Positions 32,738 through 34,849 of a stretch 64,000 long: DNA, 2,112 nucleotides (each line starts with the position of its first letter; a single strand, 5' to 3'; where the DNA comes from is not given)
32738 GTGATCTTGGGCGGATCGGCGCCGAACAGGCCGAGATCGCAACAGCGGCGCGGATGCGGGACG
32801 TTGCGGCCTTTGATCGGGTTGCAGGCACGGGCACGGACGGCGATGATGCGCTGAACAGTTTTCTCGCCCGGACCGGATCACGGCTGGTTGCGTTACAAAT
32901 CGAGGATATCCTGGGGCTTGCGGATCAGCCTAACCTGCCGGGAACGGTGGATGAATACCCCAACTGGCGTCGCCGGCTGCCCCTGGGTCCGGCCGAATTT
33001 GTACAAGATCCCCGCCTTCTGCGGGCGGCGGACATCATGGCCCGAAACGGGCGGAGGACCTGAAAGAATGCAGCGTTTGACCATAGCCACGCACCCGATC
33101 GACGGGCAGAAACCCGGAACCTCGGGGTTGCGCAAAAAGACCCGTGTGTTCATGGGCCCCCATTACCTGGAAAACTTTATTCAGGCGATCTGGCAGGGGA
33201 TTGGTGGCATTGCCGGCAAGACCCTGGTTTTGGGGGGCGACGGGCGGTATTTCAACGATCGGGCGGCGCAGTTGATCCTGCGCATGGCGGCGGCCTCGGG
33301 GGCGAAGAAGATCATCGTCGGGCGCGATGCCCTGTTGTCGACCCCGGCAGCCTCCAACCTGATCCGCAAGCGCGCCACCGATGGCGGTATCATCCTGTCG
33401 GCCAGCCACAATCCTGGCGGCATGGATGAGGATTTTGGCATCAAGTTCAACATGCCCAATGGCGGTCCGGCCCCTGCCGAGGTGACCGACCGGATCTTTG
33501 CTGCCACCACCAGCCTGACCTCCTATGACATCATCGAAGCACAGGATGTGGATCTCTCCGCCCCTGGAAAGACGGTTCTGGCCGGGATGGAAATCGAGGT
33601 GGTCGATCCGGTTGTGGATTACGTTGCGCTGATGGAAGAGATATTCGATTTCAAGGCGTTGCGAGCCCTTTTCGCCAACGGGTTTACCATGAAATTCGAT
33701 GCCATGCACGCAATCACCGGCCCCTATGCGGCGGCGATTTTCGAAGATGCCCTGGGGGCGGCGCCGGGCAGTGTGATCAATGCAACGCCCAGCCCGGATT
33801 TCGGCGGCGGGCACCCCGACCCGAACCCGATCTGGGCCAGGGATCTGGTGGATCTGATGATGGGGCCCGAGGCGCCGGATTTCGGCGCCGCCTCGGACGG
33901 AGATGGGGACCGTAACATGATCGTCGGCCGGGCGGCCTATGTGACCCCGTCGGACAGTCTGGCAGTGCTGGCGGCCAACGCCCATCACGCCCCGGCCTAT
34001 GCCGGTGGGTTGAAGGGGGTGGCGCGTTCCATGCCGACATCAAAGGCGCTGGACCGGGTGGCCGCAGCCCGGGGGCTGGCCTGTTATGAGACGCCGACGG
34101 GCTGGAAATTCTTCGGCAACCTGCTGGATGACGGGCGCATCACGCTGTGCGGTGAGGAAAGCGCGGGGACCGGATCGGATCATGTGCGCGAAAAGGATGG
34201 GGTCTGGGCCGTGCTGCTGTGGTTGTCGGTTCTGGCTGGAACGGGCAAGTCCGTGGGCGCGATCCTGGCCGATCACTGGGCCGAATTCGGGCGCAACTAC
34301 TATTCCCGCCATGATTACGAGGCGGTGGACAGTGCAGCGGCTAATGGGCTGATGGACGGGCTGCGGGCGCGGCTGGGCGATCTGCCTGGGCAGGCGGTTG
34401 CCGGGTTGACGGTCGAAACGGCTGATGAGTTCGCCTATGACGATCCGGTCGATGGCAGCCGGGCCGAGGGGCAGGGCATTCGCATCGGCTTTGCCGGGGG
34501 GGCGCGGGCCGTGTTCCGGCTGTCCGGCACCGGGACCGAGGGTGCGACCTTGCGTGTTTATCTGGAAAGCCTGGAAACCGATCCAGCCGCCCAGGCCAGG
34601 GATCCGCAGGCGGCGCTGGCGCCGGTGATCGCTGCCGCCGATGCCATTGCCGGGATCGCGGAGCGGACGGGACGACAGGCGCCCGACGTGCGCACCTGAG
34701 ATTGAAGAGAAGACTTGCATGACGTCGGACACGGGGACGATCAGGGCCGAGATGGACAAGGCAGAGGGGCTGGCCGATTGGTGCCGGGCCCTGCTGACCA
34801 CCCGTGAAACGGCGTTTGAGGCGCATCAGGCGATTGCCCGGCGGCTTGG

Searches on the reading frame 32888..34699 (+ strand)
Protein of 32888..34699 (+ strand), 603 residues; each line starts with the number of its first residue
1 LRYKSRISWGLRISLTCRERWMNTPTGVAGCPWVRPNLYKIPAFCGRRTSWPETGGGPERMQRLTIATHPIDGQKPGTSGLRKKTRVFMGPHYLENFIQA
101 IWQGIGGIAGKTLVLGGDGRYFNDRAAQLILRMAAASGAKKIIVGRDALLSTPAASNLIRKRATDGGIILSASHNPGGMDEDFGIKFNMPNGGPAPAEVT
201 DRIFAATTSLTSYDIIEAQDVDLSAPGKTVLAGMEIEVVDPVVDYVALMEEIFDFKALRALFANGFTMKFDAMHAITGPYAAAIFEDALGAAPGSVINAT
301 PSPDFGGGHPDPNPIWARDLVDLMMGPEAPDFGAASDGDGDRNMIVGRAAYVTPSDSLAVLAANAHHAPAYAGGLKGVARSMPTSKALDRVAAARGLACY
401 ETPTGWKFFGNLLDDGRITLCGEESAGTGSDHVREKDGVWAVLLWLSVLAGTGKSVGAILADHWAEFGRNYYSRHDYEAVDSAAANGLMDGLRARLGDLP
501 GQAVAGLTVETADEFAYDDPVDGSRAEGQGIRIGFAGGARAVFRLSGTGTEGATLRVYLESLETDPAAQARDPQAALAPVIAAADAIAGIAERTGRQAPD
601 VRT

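Call 73: search_protein_families(library=pfam, proteins=[window:32888-34699:+], max_evalue=0.00001)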
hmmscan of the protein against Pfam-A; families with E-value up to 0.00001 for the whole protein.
window:32888-34699:+ (603 aa): 4 families
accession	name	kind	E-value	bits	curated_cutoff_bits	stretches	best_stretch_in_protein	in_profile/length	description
PF24947.1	PGM1_C_vert_fung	-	2.6e-42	144.8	27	1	469-600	1-138/138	Phosphoglucomutase-1, C-terminal domain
PF02878.22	PGM_PMM_I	-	7.2e-30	103.9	22.5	1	74-212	2-136/138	Phosphoglucomutase/phosphomannomutase, alpha/beta/alpha domain I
PF02880.22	PGM_PMM_III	-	9.7e-26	90.6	20.7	1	355-467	2-115/115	Phosphoglucomutase/phosphomannomutase, alpha/beta/alpha domain III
PF02879.22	PGM_PMM_II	-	2.6e-14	54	29.3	1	244-346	2-99/103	Phosphoglucomutase/phosphomannomutase, alpha/beta/alpha domain II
